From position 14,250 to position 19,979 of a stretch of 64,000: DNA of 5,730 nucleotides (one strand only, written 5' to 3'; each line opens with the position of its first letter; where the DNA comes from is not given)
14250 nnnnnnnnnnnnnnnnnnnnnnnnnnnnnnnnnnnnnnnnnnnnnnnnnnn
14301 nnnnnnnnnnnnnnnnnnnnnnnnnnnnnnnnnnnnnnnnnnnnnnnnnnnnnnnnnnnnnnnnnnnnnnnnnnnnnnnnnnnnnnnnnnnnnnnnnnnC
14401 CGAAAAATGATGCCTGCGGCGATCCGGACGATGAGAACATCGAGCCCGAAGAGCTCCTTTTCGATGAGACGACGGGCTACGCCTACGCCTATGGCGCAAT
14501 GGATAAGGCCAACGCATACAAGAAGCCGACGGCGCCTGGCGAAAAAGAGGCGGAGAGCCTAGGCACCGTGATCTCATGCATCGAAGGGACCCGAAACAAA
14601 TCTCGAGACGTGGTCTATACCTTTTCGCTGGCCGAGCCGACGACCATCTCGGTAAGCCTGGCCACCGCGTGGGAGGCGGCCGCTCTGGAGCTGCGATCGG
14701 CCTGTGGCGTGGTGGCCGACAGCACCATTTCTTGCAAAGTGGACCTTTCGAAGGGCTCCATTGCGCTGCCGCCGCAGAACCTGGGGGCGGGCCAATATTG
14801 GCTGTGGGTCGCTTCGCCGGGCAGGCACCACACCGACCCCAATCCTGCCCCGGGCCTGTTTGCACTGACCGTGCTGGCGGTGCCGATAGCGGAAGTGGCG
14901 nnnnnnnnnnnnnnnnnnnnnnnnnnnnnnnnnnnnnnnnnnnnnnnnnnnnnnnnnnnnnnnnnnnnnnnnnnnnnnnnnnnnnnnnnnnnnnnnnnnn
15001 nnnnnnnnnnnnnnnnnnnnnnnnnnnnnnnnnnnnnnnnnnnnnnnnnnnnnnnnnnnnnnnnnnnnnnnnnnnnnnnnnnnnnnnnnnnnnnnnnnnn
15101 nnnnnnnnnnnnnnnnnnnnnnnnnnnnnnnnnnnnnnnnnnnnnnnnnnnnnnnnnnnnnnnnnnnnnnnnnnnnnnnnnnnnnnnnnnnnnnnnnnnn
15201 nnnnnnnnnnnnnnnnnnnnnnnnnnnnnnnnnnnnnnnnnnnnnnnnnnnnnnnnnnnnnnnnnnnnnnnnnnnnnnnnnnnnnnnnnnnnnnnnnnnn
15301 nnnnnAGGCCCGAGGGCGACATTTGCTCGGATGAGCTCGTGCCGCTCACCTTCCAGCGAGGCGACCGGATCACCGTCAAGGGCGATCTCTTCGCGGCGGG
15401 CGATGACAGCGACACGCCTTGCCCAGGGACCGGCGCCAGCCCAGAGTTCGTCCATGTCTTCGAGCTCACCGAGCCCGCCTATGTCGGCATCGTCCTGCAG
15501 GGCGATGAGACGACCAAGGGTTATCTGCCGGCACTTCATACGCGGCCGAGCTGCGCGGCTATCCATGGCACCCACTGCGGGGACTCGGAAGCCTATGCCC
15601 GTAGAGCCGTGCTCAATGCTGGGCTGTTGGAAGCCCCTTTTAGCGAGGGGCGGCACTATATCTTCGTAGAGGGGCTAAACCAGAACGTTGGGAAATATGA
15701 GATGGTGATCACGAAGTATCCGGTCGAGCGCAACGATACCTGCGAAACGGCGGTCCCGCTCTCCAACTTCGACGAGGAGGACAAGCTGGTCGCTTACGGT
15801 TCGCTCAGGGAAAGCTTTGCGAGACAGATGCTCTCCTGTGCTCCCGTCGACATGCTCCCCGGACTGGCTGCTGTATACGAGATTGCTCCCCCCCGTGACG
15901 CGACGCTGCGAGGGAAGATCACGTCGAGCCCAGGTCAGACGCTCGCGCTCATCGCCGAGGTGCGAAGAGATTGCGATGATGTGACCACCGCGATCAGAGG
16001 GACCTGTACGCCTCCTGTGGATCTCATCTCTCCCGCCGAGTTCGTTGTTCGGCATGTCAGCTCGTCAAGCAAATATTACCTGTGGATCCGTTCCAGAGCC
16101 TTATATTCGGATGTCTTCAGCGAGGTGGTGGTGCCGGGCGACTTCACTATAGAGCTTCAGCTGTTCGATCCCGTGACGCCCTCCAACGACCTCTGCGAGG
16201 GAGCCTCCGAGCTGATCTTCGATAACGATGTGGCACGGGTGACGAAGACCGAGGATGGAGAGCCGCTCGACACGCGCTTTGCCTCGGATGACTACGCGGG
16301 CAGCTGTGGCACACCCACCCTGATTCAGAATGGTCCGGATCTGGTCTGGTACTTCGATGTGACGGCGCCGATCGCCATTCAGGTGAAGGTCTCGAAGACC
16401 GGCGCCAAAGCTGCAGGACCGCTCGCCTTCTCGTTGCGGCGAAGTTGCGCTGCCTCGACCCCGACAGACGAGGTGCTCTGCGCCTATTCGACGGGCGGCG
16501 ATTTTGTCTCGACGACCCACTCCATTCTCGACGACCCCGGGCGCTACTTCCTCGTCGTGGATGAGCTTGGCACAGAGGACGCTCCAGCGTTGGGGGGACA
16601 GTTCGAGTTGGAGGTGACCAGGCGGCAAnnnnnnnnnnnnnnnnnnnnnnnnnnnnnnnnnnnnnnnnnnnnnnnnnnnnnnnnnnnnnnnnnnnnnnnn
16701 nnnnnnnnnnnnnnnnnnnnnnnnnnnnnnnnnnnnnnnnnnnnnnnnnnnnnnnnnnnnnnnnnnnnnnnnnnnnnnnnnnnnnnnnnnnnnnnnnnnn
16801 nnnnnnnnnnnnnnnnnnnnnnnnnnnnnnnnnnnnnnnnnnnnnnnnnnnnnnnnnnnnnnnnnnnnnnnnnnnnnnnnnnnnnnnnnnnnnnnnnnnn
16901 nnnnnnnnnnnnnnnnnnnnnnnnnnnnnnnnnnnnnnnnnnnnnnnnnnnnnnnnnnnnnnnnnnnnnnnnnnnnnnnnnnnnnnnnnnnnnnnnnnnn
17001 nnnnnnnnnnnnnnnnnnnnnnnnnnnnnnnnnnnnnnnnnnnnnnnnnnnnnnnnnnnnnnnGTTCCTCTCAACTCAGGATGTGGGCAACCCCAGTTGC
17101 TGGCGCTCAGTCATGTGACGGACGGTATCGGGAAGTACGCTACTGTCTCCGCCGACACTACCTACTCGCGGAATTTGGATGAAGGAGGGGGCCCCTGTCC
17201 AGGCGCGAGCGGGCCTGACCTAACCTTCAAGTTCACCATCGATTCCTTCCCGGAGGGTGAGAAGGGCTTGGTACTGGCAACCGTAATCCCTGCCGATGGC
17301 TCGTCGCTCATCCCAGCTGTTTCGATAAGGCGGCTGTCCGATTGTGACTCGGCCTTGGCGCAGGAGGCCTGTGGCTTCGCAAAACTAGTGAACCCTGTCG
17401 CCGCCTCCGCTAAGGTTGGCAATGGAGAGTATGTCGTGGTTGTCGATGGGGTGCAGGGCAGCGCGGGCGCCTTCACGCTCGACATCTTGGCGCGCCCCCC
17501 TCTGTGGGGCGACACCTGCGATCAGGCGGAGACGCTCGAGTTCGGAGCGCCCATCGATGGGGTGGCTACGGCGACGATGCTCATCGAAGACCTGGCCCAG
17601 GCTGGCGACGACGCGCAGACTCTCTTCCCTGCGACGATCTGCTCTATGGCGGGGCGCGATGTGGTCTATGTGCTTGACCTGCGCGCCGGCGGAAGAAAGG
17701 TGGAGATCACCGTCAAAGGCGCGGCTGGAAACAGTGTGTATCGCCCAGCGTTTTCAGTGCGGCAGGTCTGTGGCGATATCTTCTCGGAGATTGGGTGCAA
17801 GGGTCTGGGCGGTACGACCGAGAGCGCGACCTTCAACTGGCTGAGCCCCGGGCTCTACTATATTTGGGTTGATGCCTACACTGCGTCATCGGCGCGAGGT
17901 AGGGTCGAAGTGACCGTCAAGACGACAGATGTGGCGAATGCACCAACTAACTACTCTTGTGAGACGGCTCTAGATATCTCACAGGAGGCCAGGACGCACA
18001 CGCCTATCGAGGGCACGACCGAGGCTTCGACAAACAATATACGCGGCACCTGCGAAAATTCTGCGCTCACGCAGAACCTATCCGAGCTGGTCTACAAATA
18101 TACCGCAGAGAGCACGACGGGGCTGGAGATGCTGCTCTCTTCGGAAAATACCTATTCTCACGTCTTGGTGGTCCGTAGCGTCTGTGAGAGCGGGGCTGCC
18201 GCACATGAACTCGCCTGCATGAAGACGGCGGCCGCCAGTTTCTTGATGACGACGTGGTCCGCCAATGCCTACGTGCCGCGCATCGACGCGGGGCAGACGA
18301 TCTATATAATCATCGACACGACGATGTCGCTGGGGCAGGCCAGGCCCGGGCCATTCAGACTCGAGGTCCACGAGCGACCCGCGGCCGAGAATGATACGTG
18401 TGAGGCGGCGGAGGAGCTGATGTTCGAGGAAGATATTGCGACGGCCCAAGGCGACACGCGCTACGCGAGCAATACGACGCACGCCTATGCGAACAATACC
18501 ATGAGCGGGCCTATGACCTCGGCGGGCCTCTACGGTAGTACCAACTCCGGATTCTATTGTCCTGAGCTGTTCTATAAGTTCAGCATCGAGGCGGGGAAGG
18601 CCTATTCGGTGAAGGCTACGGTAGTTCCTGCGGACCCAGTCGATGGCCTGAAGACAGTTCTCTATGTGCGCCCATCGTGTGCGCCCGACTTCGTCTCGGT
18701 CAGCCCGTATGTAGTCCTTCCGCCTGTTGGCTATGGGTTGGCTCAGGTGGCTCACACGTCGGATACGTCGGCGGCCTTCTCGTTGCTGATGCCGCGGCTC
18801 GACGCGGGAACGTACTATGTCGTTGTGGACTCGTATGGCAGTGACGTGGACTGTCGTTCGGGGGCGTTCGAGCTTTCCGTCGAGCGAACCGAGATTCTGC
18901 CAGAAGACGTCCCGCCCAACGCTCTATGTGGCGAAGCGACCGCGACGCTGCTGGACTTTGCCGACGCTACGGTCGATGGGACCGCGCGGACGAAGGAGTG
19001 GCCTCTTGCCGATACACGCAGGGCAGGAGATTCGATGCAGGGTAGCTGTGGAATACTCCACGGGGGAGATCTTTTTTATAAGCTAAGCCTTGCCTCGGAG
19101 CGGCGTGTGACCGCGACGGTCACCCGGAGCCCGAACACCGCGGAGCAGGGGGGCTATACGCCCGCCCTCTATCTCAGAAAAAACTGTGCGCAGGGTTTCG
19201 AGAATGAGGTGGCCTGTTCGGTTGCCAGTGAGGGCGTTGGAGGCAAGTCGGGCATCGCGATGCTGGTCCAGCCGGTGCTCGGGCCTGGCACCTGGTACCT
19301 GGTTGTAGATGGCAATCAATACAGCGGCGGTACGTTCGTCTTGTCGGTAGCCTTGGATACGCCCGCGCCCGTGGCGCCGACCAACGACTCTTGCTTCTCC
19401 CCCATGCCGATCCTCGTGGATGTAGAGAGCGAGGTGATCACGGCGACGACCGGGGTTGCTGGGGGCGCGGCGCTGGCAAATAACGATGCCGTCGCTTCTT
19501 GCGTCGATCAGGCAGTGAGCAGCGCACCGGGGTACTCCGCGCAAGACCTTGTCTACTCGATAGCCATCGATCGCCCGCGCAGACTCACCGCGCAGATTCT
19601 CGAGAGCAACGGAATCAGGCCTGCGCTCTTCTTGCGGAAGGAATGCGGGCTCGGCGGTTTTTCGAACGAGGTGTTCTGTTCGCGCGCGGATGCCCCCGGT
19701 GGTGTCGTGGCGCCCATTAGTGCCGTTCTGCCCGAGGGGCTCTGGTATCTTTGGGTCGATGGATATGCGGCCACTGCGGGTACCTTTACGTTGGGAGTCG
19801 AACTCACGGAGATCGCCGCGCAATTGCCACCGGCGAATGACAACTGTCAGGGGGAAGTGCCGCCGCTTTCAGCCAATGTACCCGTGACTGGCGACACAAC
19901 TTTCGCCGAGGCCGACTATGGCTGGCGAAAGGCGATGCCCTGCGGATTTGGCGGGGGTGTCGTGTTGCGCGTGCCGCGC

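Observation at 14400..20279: Thirteen divergent ~140-175-aa modules with a fixed Cys/aromatic signature (PPC-like beta-sandwich?) in each giant protein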

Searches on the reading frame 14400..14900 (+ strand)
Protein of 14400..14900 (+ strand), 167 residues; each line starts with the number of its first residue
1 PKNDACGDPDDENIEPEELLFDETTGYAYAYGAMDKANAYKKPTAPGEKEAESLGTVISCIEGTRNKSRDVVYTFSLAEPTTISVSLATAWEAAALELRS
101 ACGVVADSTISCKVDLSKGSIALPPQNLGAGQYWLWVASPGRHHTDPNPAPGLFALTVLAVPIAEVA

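Call 10: search_protein_families(library=pfam, alignment_id=A1, max_evalue=1)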
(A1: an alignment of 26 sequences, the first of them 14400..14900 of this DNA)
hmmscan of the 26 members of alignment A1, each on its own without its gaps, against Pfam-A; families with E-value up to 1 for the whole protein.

A. member 1, window:14400-14900:+ (167 aa): 1 family
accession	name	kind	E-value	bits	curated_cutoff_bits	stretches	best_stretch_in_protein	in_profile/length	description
PF23759.1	GBD_T9SS_assoc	-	0.17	12.6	27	1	56-115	32-85/116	Galactose binding domain-like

B. families by the number of members that match (of 26 scanned): 9 families
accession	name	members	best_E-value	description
PF23759.1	GBD_T9SS_assoc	6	0.0015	Galactose binding domain-like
PF04151.21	PPC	3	0.095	Bacterial pre-peptidase C-terminal domain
PF23623.1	GBD_IRG7_N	2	0.072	IRG7 N-terminal galactose binding domain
PF18560.7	Lectin_like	1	0.026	Lectin like domain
PF12951.13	PATR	1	0.037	Passenger-associated-transport-repeat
PF05750.17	Rubella_Capsid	1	0.044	Rubella capsid protein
PF18898.5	DUF5654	1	0.052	Family of unknown function (DUF5654)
PF01764.32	Lipase_3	1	0.061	Lipase (class 3)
PF13860.13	FlgD_ig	1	0.087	FlgD Ig-like domain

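Call 11: search_solved_structures(query=A1, max_evalue=10, show_alignments=3)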
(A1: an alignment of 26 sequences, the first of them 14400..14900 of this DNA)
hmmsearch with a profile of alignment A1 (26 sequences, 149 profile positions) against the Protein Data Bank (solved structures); distinct sequences matched with E-value up to 10: 8.
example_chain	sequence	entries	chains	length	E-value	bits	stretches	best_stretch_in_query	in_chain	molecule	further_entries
2luw_A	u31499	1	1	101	0.0024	21.3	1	43-131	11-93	Metalloprotease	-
5sv5_A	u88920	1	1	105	0.0051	20.2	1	54-143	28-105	Microbial collagenase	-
4hpk_A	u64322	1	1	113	0.16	15.4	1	55-143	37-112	Collagenase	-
4hpk_B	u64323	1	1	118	0.17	15.3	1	55-143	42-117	Collagenase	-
1nqj_A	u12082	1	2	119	0.17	15.3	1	55-143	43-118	class 1 collagenase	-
1nqd_A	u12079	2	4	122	0.18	15.2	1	55-143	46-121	class 1 collagenase | Collagenase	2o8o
5iku_A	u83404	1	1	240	0.2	15.1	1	55-143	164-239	Collagenase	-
1ug9_A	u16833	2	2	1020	0.41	14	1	105-145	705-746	glucodextranase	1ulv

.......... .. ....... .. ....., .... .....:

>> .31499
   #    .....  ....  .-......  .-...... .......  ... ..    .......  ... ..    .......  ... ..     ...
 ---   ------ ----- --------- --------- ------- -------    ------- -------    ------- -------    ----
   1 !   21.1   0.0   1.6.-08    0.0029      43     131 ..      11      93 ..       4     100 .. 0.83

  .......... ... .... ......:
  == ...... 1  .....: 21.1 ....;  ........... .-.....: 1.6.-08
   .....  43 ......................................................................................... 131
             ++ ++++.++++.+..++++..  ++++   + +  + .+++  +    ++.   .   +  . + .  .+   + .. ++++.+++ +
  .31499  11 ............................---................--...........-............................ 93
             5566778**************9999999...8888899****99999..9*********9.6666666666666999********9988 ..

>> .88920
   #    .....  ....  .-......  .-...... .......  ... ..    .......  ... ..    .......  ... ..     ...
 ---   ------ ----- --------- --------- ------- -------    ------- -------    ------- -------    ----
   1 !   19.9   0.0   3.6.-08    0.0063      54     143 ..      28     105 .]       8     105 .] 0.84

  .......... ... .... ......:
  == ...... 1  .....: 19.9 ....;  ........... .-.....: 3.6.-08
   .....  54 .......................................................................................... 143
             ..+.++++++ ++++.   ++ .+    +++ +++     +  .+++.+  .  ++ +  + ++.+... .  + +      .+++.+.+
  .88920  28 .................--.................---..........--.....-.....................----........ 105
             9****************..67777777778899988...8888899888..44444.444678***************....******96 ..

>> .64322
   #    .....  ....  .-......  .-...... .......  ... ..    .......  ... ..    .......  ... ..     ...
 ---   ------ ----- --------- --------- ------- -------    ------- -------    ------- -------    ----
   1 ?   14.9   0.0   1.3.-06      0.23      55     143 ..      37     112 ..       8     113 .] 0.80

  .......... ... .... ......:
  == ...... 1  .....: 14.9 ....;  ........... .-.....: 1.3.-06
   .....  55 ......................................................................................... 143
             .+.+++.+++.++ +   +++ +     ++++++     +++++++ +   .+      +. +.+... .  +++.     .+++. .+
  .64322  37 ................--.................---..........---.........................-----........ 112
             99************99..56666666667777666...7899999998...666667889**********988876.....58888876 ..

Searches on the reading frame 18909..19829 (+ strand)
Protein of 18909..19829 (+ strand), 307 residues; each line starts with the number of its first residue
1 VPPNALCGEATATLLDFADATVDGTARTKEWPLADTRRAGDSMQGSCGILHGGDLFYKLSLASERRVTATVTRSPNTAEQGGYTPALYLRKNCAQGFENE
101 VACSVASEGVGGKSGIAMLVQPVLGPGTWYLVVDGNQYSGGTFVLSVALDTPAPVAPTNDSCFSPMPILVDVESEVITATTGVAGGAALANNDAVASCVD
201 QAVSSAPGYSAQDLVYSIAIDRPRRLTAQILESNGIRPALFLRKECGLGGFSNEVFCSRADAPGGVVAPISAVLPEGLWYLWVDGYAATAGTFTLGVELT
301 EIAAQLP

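Call 59: predict_structure(alignment_id=A5)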
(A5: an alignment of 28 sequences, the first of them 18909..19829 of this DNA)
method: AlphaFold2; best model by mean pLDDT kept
length: 307 residues; sequences in the alignment: 28
mean_pLDDT: 82.4   pTM: 0.67
mean pLDDT of the five models: 82.4, 81.1, 80.5, 79.5, 79.3
residues with pLDDT >= 90: 139; 70-90: 107; 50-70: 44; < 50: 17
segments of 3 or more residues with pLDDT < 50: 110-112, 202-210, 305-307
pLDDT, mean of each block of 10 residues (from residue 1): 88 92 91 92 79 92 93 75 87 90 75 72 91 88 94 79 85 56 60 75 43 86 92 90 82 88 89 94 81 89 63
secondary structure, 60 per line:
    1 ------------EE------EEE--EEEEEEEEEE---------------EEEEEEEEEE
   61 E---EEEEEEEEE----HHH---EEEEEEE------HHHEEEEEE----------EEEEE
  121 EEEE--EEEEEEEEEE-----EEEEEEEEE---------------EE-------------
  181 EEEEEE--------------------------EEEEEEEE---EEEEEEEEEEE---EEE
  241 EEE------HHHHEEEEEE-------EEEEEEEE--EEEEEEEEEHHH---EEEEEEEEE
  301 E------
elements in order: E21-23 E26-35 E51-61 E65-73 E84-90 E100-105 E116-124 E127-136 E142-150 E181-186 E213-220 E224-234 E238-243 H250-253 E254-259 E267-274 E277-285 E292-301
